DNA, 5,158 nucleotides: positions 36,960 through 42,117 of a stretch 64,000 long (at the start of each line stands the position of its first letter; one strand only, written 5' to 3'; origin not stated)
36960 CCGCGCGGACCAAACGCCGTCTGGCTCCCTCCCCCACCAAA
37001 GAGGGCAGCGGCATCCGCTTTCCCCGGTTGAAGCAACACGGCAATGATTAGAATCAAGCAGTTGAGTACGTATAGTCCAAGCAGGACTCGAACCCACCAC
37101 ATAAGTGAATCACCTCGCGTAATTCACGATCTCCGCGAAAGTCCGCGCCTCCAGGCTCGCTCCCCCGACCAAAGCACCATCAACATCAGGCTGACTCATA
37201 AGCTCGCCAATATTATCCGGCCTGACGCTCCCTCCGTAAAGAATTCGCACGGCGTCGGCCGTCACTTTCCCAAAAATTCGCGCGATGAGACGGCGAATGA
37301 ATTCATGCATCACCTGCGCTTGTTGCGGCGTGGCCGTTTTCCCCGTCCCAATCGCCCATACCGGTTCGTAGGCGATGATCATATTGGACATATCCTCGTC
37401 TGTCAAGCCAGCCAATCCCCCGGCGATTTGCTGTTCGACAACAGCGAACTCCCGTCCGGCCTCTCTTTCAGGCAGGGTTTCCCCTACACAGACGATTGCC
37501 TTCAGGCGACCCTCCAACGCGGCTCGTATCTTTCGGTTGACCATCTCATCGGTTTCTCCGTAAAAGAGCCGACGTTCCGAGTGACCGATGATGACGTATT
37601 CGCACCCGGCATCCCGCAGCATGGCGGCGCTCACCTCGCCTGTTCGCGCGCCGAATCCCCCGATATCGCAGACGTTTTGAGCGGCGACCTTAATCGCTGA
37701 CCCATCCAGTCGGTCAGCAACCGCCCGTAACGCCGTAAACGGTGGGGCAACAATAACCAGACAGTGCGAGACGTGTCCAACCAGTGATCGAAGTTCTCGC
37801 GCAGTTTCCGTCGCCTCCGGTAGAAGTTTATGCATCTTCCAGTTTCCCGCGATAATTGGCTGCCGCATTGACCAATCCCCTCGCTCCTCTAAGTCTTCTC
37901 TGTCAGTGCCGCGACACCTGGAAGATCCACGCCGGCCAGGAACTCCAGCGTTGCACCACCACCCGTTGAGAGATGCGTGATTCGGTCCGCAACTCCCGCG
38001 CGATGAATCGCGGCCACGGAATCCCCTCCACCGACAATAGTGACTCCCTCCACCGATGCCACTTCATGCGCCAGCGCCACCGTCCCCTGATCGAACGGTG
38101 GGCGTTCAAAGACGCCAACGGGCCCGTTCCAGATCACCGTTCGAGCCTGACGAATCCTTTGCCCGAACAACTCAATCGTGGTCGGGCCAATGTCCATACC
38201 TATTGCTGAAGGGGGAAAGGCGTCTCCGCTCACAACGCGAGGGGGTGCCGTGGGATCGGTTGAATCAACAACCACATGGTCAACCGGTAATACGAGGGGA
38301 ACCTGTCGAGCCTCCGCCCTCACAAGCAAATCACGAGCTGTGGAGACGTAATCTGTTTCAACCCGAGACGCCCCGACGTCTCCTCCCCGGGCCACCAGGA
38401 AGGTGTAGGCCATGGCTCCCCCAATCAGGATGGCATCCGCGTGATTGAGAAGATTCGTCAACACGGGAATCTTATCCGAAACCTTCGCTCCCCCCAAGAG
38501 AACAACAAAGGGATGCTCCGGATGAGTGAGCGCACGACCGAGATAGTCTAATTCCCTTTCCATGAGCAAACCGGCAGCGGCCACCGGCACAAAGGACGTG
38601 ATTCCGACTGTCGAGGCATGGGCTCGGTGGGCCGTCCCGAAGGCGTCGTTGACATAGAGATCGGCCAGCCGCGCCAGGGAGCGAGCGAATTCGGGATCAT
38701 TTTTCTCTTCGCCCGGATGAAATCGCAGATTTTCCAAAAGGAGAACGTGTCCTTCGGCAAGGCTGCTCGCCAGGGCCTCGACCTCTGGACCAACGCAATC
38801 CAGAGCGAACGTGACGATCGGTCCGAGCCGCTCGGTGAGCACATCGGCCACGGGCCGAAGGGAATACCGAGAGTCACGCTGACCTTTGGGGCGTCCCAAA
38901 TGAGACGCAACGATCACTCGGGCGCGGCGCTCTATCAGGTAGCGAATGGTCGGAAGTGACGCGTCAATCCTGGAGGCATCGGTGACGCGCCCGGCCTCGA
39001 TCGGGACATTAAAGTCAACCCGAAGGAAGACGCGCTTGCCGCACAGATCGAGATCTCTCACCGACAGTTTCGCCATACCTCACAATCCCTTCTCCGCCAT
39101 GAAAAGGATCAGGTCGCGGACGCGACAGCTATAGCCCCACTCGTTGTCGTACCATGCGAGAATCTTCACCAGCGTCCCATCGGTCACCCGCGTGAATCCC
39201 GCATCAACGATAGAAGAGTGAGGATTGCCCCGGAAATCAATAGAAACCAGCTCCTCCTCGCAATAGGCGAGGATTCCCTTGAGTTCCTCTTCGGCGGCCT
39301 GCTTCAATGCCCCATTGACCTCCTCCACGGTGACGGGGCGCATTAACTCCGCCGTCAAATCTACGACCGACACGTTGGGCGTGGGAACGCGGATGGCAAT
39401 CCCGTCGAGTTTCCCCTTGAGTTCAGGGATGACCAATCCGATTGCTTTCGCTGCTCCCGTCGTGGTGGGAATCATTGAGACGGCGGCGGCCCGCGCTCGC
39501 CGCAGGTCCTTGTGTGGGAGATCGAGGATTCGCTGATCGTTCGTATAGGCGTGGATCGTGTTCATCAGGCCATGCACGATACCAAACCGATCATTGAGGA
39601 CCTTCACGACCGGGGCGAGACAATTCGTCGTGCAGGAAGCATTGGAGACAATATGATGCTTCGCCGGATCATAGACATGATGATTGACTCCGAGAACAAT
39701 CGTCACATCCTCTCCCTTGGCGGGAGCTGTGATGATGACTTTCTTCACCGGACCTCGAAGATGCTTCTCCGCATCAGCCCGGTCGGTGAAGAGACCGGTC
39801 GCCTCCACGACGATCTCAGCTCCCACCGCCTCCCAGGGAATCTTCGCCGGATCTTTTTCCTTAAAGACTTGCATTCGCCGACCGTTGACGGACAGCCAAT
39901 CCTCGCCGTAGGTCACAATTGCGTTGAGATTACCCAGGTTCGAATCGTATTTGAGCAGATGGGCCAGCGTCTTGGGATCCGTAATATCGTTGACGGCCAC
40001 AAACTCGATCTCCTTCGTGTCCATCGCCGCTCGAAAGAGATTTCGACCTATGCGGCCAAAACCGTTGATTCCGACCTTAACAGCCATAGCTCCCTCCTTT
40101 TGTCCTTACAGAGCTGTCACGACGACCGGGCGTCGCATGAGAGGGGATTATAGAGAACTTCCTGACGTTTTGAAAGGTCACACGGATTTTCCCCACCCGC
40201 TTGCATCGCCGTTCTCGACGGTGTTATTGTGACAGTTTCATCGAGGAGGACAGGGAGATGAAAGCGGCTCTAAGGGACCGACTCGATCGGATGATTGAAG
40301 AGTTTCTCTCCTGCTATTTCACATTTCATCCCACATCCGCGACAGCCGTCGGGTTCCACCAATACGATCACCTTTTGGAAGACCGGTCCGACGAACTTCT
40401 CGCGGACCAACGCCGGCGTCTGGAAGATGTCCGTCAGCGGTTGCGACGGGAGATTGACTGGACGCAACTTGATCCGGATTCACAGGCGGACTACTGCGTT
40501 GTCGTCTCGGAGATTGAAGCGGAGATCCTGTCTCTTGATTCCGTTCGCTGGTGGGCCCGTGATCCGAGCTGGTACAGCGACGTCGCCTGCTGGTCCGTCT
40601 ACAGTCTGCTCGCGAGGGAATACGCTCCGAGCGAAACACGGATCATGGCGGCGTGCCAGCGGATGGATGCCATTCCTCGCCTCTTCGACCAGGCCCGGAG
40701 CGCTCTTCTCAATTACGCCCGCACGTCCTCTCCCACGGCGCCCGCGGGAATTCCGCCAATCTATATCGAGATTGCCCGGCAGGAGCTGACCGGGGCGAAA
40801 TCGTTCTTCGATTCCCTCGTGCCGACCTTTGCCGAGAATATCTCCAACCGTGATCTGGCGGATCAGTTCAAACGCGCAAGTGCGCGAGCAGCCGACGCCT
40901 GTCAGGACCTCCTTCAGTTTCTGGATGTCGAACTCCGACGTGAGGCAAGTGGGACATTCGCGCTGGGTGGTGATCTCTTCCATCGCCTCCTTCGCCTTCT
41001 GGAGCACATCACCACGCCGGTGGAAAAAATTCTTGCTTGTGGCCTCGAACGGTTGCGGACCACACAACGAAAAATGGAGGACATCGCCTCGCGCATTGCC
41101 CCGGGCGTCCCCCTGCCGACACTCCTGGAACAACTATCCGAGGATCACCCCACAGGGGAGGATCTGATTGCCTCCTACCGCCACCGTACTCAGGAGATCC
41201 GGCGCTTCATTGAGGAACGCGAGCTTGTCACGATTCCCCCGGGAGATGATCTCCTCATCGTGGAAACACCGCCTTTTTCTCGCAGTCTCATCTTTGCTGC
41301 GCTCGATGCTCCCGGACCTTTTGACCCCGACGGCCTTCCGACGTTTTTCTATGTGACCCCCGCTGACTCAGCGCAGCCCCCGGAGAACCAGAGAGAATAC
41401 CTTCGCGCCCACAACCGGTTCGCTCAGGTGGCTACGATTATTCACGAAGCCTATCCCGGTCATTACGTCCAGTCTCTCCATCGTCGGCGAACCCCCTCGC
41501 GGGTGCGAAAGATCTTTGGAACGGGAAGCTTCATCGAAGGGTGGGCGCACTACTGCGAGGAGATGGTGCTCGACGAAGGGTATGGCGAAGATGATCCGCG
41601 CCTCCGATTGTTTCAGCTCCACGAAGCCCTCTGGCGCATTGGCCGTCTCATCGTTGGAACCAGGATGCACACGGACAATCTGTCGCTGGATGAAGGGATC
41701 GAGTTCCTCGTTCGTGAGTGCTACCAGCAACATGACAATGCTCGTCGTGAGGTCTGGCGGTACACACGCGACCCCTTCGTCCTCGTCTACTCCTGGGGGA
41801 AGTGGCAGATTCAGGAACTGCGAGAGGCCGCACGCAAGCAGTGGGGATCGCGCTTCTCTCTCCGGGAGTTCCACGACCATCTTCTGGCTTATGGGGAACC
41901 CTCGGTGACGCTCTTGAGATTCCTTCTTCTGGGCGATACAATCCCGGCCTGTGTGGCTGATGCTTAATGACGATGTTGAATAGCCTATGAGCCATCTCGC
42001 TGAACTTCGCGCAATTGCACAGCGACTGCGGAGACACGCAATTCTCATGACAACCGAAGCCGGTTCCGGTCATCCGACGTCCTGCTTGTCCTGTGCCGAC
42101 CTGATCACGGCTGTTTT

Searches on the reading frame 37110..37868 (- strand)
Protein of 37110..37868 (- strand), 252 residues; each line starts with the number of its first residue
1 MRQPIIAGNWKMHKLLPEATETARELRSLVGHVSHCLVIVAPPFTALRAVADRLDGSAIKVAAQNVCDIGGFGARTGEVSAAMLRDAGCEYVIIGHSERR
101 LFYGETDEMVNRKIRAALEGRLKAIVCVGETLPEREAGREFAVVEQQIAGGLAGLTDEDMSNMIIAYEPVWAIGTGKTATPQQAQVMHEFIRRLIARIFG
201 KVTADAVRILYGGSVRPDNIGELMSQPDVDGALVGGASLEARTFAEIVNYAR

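Call 35: search_protein_families(library=pfam, proteins=[window:37110-37868:-], max_evalue=0.00001)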
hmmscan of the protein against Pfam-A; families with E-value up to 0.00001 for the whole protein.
window:37110-37868:- (252 aa): 1 family
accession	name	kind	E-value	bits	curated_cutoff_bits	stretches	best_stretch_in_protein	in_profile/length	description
PF00121.24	TIM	-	2.5e-94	315.8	20.1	1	4-250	1-244/245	Triosephosphate isomerase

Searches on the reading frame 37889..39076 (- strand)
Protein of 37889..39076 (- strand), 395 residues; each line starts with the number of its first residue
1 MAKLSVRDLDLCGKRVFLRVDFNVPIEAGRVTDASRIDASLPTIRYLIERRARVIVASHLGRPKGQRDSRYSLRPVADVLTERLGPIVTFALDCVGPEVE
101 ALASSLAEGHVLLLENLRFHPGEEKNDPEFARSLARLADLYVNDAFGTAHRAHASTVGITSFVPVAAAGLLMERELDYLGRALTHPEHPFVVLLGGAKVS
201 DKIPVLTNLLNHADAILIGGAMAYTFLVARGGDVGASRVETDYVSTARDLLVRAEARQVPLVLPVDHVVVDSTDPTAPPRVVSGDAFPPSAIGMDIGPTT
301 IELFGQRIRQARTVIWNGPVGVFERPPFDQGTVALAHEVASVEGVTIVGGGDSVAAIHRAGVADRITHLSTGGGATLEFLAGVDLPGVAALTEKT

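Call 35: search_protein_families(library=pfam, proteins=[window:37889-39076:-], max_evalue=0.00001)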
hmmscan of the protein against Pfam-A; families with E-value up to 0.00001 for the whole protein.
window:37889-39076:- (395 aa): 1 family
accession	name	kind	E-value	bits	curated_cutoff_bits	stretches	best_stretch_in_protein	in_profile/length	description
PF00162.24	PGK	-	1.8e-150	501.6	27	1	6-382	1-378/379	Phosphoglycerate kinase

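Call 55: find_homologous_proteins(query=window:37889-39076:-, max_evalue=1e-50)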
Query window:37889-39076:- (395 aa): 8000 proteins with E <= 1e-50 among 8000 candidates; the best 120 are listed.
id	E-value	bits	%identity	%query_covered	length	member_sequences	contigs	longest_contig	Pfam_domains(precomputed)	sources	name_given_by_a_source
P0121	9.4e-254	859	100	100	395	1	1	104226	PF00162.25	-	-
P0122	1.4e-251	852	99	100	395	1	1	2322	PF00162.25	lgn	-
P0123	8.5e-233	790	90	100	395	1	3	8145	PF00162.25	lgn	-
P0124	5.5e-231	784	90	100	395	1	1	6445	PF00162.25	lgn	-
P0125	5.3e-226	768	89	100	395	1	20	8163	PF00162.25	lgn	-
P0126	1.3e-206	704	82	100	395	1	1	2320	PF00162.25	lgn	-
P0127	6.1e-182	623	73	100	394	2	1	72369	PF00162.25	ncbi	-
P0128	5.2e-176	603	72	100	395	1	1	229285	PF00162.25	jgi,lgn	jgi:phosphoglycerate kinase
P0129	8.5e-176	603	72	100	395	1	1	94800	PF00162.25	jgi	-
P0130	2.2e-175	601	72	100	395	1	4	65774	PF00162.25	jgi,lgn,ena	-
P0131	2.6e-175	601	71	100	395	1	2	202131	PF00162.25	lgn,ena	-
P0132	3.8e-175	601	72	100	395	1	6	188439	PF00162.25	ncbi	-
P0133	2.1e-174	598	71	100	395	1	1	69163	PF00162.25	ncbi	-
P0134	8.6e-174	596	71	100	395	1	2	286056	PF00162.25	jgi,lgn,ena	-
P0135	9.0e-174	596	71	100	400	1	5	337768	PF00162.25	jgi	jgi:phosphoglycerate kinase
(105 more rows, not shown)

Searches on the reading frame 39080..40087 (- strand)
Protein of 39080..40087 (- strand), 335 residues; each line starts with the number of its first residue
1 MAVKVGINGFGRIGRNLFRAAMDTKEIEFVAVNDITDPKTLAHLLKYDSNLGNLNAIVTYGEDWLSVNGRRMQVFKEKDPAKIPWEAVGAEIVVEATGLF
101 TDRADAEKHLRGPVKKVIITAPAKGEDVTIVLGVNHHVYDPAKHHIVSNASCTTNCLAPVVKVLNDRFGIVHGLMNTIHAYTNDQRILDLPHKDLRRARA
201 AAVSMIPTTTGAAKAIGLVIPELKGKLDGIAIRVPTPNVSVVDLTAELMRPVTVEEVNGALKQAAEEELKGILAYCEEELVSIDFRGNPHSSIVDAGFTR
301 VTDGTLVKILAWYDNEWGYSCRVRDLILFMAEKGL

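Call 35: search_protein_families(library=pfam, proteins=[window:39080-40087:-], max_evalue=0.00001)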
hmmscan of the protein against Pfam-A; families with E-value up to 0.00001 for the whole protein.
window:39080-40087:- (335 aa): 2 families
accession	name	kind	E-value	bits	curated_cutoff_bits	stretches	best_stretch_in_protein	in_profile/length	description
PF02800.25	Gp_dh_C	-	1.3e-69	233.3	24.4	1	157-313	1-158/158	Glyceraldehyde 3-phosphate dehydrogenase, C-terminal domain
PF00044.30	Gp_dh_N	-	1.4e-36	125.3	31.7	1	3-102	1-100/101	Glyceraldehyde 3-phosphate dehydrogenase, NAD binding domain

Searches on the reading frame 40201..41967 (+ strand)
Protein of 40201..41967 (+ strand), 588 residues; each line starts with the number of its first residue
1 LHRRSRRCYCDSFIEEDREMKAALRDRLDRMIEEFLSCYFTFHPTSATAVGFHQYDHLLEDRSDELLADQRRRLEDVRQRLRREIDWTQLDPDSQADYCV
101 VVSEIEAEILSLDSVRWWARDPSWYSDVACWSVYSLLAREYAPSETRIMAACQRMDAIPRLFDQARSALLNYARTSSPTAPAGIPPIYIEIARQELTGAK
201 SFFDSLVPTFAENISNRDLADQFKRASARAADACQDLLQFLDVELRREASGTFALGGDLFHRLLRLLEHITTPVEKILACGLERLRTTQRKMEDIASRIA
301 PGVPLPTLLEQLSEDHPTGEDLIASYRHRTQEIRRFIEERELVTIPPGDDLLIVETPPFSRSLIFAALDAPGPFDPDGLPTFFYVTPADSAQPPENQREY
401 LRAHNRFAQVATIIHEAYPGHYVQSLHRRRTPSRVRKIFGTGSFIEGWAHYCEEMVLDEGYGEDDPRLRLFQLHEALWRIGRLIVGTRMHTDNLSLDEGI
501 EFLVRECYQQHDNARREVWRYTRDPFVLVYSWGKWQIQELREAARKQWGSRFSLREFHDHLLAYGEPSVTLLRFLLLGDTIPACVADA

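Call 35: search_protein_families(library=pfam, proteins=[window:40201-41967:+], max_evalue=0.00001)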
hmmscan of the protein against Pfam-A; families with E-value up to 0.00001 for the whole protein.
window:40201-41967:+ (588 aa): 1 family
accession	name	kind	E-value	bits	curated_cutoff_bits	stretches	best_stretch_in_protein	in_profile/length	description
PF05960.17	DUF885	-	5.3e-91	307.3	32.4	1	44-573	1-529/532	Bacterial protein of unknown function (DUF885)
